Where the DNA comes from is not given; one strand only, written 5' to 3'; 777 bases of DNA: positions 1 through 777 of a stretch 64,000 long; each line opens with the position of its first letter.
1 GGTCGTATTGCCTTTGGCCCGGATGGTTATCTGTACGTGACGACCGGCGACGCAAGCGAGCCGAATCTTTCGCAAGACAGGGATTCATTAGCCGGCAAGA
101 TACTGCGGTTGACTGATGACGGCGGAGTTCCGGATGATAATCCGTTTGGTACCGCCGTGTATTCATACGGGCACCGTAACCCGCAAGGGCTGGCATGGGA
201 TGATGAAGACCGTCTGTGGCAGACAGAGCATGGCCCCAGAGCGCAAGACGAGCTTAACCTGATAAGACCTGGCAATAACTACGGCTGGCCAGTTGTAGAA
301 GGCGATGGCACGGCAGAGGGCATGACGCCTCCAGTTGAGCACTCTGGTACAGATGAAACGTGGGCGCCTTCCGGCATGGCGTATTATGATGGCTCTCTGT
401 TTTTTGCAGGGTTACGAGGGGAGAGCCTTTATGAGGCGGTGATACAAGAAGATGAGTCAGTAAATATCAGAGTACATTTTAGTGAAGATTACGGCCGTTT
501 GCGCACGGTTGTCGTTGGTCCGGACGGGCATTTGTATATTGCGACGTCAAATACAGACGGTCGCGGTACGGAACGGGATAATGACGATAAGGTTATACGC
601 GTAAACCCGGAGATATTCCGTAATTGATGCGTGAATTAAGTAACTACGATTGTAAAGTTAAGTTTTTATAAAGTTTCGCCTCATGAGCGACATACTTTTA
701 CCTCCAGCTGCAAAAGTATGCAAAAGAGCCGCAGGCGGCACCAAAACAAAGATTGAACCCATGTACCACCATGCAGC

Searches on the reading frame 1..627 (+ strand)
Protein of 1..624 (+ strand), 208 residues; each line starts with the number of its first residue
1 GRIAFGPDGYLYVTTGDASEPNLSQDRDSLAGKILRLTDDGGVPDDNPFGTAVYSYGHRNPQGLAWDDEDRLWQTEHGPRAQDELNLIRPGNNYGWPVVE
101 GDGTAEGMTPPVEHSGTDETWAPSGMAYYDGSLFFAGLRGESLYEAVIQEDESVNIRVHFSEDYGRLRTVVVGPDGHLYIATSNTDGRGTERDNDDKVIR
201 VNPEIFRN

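Call 11: search_protein_families(library=pfam, proteins=[window:37-627:+])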
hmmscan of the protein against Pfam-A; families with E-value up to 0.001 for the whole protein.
window:37-627:+ (196 aa): 1 family
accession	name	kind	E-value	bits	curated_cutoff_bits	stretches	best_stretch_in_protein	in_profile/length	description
PF07995.17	GSDH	-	3.7e-53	181.4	25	1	1-176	129-329/332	Glucose / Sorbosone dehydrogenase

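Call 40: find_related_loci(query=window:1-624:+, collection=metagenome_contigs, flank=4000)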
Query window:1-624:+ (208 aa) in metagenome_contigs; peptide patterns used: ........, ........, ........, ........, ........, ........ (x = any residue, [..] = any of these).
600 stretches matched a pattern (row limit reached: there are more); 559 encode a relative of the query (tblastn E <= 1e-3); the best 80 are kept; 80 distinct loci.
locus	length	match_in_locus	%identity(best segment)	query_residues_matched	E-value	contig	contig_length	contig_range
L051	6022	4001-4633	63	1-207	3e-94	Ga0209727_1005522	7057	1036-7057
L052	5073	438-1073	63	1-208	1e-90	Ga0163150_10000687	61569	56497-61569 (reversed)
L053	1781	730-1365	60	1-207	2e-93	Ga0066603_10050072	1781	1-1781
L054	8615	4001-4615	62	1-204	5e-88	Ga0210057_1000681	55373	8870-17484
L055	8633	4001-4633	61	1-207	1e-86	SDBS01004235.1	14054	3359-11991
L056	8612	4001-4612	60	1-207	4e-86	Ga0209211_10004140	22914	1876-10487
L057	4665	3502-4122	66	1-206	3e-85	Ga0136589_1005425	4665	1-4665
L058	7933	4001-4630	63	2-207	3e-85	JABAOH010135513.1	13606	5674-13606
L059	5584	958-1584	64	1-206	8e-85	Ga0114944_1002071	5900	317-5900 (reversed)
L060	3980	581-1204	62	1-204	2e-84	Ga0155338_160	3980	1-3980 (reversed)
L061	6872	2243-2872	62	1-206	3e-84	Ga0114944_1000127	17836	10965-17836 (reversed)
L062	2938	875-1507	57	1-207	9e-85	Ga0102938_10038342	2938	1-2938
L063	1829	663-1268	61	1-204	6e-88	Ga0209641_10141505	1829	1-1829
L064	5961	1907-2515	59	1-206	1e-83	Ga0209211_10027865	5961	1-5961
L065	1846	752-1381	57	1-206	2e-87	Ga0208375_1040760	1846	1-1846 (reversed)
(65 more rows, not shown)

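Call 47: find_homologous_proteins(query=window:1-624:+, max_evalue=1e-40)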
Query window:1-624:+ (208 aa): 5744 proteins with E <= 1e-40 among 8000 candidates; the best 120 are listed.
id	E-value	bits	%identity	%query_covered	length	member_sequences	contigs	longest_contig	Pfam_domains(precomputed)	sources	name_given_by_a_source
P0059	2.3e-96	340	72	100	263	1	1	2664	PF07995.18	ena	-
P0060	7.2e-92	325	64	100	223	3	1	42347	PF07995.18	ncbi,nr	ncbi:MAG: Quinoprotein glucose dehydrogenase [Candidatus Collierbacteria bacterium GW2011_GWD2_42_50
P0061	1.2e-90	321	66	100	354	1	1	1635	PF07995.18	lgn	-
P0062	4.1e-90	319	65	100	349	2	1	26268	PF07995.18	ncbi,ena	-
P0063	5.4e-90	319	67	99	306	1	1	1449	PF07995.18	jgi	jgi:glucose/arabinose dehydrogenase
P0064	1.5e-89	318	64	99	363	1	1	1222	PF07995.18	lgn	-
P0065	2.0e-89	317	64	100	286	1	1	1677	PF07995.18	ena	-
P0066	3.4e-89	316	66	97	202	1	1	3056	PF07995.18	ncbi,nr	ncbi:PQQ-dependent sugar dehydrogenase, partial [archaeon]|nr:PQQ-dependent sugar dehydrogenase [arc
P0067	5.3e-89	316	65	99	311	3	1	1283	PF07995.18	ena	-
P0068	1.3e-88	314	67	99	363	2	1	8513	PF07995.18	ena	-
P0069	1.7e-88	314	66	100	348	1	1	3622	PF07995.18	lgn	-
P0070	2.7e-88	313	64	100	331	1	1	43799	PF07995.18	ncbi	-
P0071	2.6e-87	310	65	99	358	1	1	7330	PF07995.18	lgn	-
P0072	2.7e-87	310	64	100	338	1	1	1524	PF07995.18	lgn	-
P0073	3.8e-87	310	64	100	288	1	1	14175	PF07995.18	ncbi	-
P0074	6.9e-87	309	64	100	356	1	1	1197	PF07995.18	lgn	-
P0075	1.1e-86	308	63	100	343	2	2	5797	PF07995.18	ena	-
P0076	1.7e-86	308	65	100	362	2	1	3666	PF07995.18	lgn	-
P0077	1.8e-86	307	67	100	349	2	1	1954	PF07995.18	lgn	-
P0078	4.7e-86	306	64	100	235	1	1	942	PF07995.18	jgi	jgi:glucose/arabinose dehydrogenase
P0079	7.3e-86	305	63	100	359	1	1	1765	PF07995.18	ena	-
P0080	8.9e-86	305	64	99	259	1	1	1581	PF07995.18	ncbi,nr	ncbi:MAG: PQQ-dependent sugar dehydrogenase, partial [Actinobacteria bacterium]|nr:PQQ-dependent sug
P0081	9.3e-86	305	65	100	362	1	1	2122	PF07995.18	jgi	jgi:glucose/arabinose dehydrogenase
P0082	2.0e-85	304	65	99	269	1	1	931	PF07995.18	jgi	-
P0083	2.6e-85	304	65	99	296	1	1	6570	PF07995.18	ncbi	ncbi:MAG: PQQ-dependent sugar dehydrogenase, partial [Elusimicrobiota bacterium]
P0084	3.1e-85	303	62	98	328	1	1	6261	PF07995.18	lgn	-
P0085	4.5e-85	303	64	100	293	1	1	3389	PF07995.18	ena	-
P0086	6.0e-85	302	67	99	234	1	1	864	PF07995.18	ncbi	-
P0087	1.1e-84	302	63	100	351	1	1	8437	PF07995.18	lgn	-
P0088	1.1e-84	302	60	98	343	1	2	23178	PF07995.18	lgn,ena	-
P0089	1.5e-84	301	60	100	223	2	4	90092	PF07995.18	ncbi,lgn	-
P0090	1.9e-84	301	63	100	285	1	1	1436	PF07995.18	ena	-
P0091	2.0e-84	301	67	100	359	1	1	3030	PF07995.18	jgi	jgi:glucose/arabinose dehydrogenase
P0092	2.2e-84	301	60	99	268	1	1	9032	PF07995.18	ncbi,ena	-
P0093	3.7e-84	300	64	98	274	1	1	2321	PF07995.18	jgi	jgi:glucose/arabinose dehydrogenase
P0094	3.8e-84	300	63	100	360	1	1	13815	PF07995.18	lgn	-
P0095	4.1e-84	300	63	99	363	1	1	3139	PF22807.3,PF07995.18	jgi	jgi:glucose/arabinose dehydrogenase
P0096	5.6e-84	299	66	99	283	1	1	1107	PF07995.18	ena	-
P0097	7.1e-84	299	63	100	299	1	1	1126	PF07995.18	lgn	-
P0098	1.1e-83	298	63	100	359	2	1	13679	PF07995.18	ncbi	-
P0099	1.3e-83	298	64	99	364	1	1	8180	PF07995.18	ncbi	-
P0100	1.7e-83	298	64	100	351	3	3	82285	PF07995.18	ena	-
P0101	1.9e-83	298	63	97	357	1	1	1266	PF07995.18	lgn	-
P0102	2.2e-83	297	64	99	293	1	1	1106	PF07995.18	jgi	jgi:glucose/arabinose dehydrogenase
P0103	2.6e-83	297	66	98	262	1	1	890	PF07995.18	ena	-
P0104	3.5e-83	297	62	100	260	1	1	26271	PF07995.18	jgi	jgi:aldose sugar dehydrogenase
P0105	4.6e-83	296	66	98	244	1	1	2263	PF07995.18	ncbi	ncbi:MAG: PQQ-dependent sugar dehydrogenase, partial [Dehalococcoidales bacterium]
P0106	5.1e-83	296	60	100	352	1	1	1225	PF07995.18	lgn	-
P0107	6.5e-83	296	65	97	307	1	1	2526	PF07995.18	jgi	jgi:glucose/arabinose dehydrogenase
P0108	9.1e-83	295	63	98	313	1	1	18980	PF07995.18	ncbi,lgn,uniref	ncbi:MAG: PQQ-dependent sugar dehydrogenase [Methanohalobium sp.]|uniref:PQQ-dependent sugar dehydro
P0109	1.4e-82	295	64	98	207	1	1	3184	PF07995.18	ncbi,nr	ncbi:MAG TPA: PQQ-dependent sugar dehydrogenase, partial [Candidatus Methylomirabilis sp.]|nr:PQQ-de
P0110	1.7e-82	294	60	99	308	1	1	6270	PF07995.18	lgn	-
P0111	2.1e-82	294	60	99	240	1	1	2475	PF07995.18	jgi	jgi:glucose/arabinose dehydrogenase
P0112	2.5e-82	294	61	99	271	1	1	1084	PF07995.18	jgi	jgi:glucose/arabinose dehydrogenase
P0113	2.6e-82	294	63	97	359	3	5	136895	PF07995.18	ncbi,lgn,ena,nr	ncbi:hypothetical protein A3D11_03410 [Candidatus Peribacteria bacterium RIFCSPHIGHO2_02_FULL_49_16]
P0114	2.9e-82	294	62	99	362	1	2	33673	PF07995.18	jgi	jgi:glucose/arabinose dehydrogenase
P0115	3.4e-82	293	61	100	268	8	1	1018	PF07995.18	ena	-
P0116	4.3e-82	293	60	99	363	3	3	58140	PF07995.18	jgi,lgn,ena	-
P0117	7.1e-82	292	62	100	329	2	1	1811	PF07995.18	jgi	jgi:glucose/arabinose dehydrogenase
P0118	9.4e-82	292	64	98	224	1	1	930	PF07995.18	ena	-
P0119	9.6e-82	292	61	100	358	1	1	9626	PF07995.18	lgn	-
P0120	1.2e-81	292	61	98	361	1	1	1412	PF22807.3,PF07995.18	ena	-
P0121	1.2e-81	292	63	98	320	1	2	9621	PF07995.18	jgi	jgi:glucose/arabinose dehydrogenase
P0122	1.2e-81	292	61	100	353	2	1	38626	PF07995.18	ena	-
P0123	2.4e-81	291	62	99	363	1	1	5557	PF23500.2,PF07995.18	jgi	-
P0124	3.4e-81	290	61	99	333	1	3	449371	PF07995.18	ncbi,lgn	-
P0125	3.4e-81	290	64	98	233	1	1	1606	PF07995.18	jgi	jgi:glucose/arabinose dehydrogenase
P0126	4.7e-81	290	66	99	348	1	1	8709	PF07995.18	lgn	-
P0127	4.8e-81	290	61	99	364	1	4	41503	PF07995.18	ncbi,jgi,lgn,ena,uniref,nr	ncbi:MAG: glucose sorbosone dehydrogenase [Candidatus Harrisonbacteria bacterium CG10_big_fil_rev_8_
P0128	5.6e-81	289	65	97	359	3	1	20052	PF07995.18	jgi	-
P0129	5.8e-81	289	64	97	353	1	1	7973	PF07995.18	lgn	-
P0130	7.0e-81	289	60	100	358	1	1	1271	PF07995.18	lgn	-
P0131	8.5e-81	289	61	98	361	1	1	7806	PF07995.18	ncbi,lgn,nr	ncbi:MAG: PQQ-dependent sugar dehydrogenase [bacterium]|nr:PQQ-dependent sugar dehydrogenase [bacter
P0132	1.0e-80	289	63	98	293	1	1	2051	PF07995.18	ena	-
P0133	1.1e-80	288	59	99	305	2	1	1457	PF07995.18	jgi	jgi:glucose/arabinose dehydrogenase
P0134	1.3e-80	288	64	98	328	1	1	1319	PF07995.18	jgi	jgi:glucose/arabinose dehydrogenase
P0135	1.4e-80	288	61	99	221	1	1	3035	PF07995.18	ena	-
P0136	1.5e-80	288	61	100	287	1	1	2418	PF07995.18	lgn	-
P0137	1.6e-80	288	61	99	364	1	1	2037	PF07995.18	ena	-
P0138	1.6e-80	288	64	100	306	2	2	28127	PF07995.18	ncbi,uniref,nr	ncbi:hypothetical protein A3E39_01700 [Candidatus Uhrbacteria bacterium RIFCSPHIGHO2_12_FULL_60_25]|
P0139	1.7e-80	288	62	98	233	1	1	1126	PF07995.18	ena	-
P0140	1.7e-80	288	64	98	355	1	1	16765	PF07995.18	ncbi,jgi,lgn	-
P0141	1.9e-80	288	61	100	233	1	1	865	PF07995.18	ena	-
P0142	2.0e-80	288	61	98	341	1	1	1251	PF07995.18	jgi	jgi:glucose/arabinose dehydrogenase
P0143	2.0e-80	288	61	99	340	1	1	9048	PF07995.18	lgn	-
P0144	2.1e-80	288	62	97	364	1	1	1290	PF23500.2,PF07995.18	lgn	-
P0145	2.1e-80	288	60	99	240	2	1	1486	PF07995.18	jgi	jgi:glucose/arabinose dehydrogenase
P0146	2.5e-80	287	61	100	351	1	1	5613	PF07995.18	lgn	-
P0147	2.8e-80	287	64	99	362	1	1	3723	PF07995.18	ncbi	-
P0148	2.8e-80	287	60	100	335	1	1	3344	PF22807.3,PF07995.18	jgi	jgi:glucose/arabinose dehydrogenase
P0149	2.9e-80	287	63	97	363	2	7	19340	PF07995.18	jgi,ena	jgi:glucose/arabinose dehydrogenase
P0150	3.2e-80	287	60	100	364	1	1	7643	PF07995.18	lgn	-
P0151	3.3e-80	287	61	99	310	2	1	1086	PF07995.18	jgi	jgi:glucose/arabinose dehydrogenase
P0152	3.4e-80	287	62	99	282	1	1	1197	PF07995.18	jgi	jgi:glucose/arabinose dehydrogenase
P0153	3.7e-80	287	60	99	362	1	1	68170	PF07995.18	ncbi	-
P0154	3.9e-80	287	63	100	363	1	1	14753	PF07995.18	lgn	-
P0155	4.1e-80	287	63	98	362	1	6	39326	PF07995.18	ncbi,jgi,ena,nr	ncbi:MAG: hypothetical protein A2868_02335 [Candidatus Levybacteria bacterium RIFCSPHIGHO2_01_FULL_4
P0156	4.1e-80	287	63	100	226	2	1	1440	PF07995.18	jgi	jgi:glucose/arabinose dehydrogenase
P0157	5.4e-80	286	65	98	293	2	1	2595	PF07995.18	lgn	-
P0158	5.9e-80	286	61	97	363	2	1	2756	PF07995.18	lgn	-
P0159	6.5e-80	286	62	97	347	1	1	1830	PF07995.18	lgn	-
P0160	6.9e-80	286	61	98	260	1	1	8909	PF07995.18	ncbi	ncbi:MAG: glucose sorbosone dehydrogenase, partial [Candidatus Colwellbacteria bacterium RIFCSPLOWO2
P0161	7.8e-80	286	61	99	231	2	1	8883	PF07995.18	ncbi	-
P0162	8.4e-80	286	62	99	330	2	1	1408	PF07995.18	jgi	jgi:glucose/arabinose dehydrogenase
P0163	8.5e-80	286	62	99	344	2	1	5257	PF22807.3,PF07995.18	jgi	-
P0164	9.0e-80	286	64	98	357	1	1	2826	PF07995.18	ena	-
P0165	9.8e-80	285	62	98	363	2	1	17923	PF07995.18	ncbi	-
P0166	1.1e-79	285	61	97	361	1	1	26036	PF01436.28,PF07995.18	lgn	-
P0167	1.3e-79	285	64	98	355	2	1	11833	PF07995.18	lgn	-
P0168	1.3e-79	285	66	97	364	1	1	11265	PF07995.18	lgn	-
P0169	1.5e-79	285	60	98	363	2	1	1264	PF07995.18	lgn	-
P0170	1.7e-79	285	60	100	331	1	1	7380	PF22807.3,PF07995.18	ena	-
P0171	1.7e-79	285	59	99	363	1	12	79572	PF23500.2,PF07995.18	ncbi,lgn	-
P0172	1.9e-79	284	63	100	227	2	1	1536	PF07995.18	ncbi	-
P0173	1.9e-79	284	63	98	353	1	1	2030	PF07995.18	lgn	-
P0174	1.9e-79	284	61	98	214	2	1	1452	PF07995.18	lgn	-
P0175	2.0e-79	284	63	99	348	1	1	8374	PF07995.18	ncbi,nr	ncbi:PQQ-dependent sugar dehydrogenase [archaeon]|nr:PQQ-dependent sugar dehydrogenase [archaeon]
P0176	2.9e-79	284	61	100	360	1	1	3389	PF22807.3,PF07995.18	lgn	-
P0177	3.0e-79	284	65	99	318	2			PF07995.18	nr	nr:PQQ-dependent sugar dehydrogenase [Halovenus carboxidivorans]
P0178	3.3e-79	284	60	100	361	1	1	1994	PF07995.18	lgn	-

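Call 48: find_encoding_contigs(protein=P0059, flank=4000, max_places=3)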
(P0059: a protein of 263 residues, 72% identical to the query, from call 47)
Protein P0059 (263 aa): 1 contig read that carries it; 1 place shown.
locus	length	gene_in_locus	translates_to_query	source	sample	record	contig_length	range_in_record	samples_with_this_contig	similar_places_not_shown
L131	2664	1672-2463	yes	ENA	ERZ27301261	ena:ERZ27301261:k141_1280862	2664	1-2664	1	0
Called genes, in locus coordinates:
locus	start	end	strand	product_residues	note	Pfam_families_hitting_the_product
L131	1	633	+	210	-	?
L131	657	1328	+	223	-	PF02698:DUF218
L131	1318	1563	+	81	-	-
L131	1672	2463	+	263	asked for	PF07995:GSDH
